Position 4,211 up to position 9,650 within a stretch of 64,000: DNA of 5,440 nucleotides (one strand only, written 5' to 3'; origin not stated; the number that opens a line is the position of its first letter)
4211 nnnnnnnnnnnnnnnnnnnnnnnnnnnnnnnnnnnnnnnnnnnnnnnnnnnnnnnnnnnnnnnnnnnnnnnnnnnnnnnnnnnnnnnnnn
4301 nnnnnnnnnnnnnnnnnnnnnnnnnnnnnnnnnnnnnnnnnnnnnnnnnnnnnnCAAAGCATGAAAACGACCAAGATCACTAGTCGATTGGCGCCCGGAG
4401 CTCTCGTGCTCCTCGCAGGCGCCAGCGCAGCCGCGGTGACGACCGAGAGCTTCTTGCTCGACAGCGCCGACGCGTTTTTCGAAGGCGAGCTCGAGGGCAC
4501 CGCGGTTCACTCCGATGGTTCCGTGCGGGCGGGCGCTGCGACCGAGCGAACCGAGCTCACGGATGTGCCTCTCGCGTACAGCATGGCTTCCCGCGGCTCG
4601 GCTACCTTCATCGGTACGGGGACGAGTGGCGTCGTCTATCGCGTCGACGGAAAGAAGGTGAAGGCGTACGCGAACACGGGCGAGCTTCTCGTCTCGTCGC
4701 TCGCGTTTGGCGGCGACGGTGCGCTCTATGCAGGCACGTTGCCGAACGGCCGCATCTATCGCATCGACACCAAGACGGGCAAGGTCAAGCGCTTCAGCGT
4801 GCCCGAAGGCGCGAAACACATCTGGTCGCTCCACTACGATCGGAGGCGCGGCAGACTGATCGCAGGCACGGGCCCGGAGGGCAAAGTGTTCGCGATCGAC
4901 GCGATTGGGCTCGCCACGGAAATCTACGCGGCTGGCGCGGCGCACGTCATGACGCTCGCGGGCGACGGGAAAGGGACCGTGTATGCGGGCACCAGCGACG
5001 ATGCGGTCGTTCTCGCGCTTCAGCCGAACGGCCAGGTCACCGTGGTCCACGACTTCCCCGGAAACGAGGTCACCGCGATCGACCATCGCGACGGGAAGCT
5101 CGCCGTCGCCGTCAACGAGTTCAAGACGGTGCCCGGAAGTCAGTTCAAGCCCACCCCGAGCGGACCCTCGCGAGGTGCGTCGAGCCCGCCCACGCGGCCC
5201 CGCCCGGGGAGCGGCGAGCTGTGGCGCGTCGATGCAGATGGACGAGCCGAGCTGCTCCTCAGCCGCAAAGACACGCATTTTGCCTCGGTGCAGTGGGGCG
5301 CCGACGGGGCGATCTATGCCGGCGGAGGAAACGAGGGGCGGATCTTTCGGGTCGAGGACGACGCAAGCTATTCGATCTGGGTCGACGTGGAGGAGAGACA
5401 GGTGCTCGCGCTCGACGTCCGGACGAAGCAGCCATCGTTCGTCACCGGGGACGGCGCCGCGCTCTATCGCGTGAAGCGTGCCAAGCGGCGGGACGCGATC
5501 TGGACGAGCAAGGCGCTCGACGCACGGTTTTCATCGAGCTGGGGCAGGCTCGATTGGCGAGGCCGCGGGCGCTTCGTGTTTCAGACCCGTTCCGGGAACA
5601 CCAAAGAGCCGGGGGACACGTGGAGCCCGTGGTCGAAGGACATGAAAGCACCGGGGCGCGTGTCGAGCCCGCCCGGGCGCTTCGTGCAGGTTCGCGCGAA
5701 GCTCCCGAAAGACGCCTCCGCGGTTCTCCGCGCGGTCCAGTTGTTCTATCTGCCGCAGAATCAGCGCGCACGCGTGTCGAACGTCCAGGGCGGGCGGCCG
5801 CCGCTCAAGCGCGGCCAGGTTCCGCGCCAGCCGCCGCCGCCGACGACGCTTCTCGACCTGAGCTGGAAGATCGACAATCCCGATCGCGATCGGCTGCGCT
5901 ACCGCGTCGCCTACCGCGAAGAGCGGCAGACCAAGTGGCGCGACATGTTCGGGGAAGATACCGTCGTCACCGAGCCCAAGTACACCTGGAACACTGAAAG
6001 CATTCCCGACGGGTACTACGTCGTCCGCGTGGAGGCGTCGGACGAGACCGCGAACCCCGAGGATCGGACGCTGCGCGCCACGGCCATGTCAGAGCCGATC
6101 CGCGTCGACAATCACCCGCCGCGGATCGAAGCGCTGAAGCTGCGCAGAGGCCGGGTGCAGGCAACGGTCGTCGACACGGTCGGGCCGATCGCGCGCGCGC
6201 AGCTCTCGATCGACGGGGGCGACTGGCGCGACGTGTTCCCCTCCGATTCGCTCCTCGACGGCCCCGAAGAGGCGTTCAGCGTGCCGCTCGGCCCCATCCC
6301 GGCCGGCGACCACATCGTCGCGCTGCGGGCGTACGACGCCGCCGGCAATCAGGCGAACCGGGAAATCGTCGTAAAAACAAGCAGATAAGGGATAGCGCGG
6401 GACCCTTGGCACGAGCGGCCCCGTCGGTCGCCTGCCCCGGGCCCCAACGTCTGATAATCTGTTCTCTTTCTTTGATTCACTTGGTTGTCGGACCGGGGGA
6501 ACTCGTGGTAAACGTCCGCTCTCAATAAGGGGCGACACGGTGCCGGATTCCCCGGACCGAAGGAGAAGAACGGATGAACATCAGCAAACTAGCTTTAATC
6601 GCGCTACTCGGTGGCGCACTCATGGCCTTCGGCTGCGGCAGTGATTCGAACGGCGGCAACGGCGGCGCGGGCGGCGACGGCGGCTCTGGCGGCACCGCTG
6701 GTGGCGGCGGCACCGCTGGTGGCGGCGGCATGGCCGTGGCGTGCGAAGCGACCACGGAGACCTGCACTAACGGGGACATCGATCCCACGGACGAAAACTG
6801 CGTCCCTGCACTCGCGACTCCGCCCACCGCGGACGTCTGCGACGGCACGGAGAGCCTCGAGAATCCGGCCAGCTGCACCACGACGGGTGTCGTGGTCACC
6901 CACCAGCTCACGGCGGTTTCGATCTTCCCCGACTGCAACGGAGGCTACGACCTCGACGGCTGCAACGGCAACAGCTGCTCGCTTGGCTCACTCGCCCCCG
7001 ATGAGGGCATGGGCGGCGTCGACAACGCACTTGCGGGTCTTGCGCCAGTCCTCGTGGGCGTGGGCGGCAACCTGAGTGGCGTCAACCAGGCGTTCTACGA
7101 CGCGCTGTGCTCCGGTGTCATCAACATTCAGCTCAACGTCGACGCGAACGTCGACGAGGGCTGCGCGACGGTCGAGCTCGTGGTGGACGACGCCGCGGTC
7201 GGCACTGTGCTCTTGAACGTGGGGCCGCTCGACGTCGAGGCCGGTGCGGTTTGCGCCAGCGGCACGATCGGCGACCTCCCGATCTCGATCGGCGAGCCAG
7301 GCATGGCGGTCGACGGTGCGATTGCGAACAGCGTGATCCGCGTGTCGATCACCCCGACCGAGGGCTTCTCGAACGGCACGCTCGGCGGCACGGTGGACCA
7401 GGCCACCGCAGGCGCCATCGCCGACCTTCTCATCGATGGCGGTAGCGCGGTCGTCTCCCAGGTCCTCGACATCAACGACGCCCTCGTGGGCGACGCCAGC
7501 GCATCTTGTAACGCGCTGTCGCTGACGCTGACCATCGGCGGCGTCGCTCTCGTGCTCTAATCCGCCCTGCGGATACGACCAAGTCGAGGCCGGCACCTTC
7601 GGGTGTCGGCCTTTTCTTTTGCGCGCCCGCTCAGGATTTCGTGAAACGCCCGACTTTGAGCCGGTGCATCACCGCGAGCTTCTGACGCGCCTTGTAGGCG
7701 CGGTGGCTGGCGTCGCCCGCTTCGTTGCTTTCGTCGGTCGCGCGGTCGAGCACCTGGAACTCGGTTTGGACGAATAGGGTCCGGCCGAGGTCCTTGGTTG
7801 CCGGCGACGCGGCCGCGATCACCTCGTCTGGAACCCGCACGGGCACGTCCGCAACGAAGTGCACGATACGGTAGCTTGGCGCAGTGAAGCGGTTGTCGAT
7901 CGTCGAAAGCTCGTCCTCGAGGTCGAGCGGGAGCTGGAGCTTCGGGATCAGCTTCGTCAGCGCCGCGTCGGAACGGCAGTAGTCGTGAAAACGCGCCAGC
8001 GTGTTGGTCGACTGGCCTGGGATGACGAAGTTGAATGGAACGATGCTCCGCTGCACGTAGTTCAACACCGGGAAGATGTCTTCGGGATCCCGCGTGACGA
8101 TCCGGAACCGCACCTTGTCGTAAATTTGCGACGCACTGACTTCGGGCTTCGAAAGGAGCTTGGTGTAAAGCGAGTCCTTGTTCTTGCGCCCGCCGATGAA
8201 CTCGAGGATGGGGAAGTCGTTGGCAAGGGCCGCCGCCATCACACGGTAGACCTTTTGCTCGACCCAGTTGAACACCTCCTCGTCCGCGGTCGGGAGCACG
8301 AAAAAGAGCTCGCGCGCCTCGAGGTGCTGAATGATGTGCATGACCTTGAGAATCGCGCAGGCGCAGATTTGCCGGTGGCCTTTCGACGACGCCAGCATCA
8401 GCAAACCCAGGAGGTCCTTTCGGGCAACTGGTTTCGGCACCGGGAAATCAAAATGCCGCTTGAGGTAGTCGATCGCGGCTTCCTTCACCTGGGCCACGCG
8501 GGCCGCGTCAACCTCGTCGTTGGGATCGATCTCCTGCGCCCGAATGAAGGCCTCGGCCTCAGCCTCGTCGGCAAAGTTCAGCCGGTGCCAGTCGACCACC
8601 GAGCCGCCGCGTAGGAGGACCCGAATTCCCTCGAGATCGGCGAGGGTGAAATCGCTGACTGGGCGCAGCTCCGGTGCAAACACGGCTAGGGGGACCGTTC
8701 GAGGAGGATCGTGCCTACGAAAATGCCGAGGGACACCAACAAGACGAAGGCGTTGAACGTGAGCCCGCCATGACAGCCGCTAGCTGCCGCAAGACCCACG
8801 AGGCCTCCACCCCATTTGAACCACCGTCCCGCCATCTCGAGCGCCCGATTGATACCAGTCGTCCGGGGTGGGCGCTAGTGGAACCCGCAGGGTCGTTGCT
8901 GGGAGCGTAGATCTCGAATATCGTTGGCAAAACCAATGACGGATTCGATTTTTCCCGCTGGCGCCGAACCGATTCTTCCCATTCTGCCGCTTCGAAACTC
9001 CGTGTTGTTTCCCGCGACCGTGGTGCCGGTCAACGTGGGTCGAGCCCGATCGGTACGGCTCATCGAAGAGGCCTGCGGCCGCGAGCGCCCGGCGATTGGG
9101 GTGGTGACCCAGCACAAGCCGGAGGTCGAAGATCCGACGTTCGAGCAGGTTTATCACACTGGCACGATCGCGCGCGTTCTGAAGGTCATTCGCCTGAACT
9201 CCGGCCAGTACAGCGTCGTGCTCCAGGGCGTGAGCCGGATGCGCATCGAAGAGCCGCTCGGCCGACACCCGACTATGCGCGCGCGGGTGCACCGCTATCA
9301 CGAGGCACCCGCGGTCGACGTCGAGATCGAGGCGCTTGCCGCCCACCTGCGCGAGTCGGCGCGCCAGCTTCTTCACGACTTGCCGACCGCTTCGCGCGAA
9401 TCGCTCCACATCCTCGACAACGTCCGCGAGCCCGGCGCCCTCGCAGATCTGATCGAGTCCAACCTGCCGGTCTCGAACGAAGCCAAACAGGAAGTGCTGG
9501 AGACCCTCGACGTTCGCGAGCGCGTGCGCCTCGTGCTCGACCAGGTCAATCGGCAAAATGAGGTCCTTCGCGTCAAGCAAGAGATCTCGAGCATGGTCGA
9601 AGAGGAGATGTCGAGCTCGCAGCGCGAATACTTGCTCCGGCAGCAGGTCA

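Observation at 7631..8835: RelA/SpoT-fold protein preceded by an unlisted, translationally coupled 49-aa membrane ORF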

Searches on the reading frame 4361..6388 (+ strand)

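Call 27: search_protein_families(library=pfam, proteins=[window:4361-6388:+], max_evalue=0.001)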
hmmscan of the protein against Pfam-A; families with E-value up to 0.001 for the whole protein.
window:4361-6388:+ (675 aa): 1 family
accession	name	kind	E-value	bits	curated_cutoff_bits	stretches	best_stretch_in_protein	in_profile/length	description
PF21959.2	DUF6923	-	6.3e-05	23.3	27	0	82-150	101-172/234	Repeat of unknown function (DUF6923)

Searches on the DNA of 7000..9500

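Call 37: search_rna_families(source=window, start=7000, end=9500, threshold=evalue, max_evalue=1)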
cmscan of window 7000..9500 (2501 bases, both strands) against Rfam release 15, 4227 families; matches with E-value up to 1: 2.
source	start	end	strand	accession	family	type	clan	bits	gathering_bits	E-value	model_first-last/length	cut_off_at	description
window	7573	7618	+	RF01489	sbrA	Gene; sRNA;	-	25.4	45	0.024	1-71/71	no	Listeria sRNA sbrA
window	7555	7626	+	RF00519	suhB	Gene; sRNA;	CL00108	20.6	41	0.33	1-77/77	no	Makes More Granules Regulator RNA (mmgR)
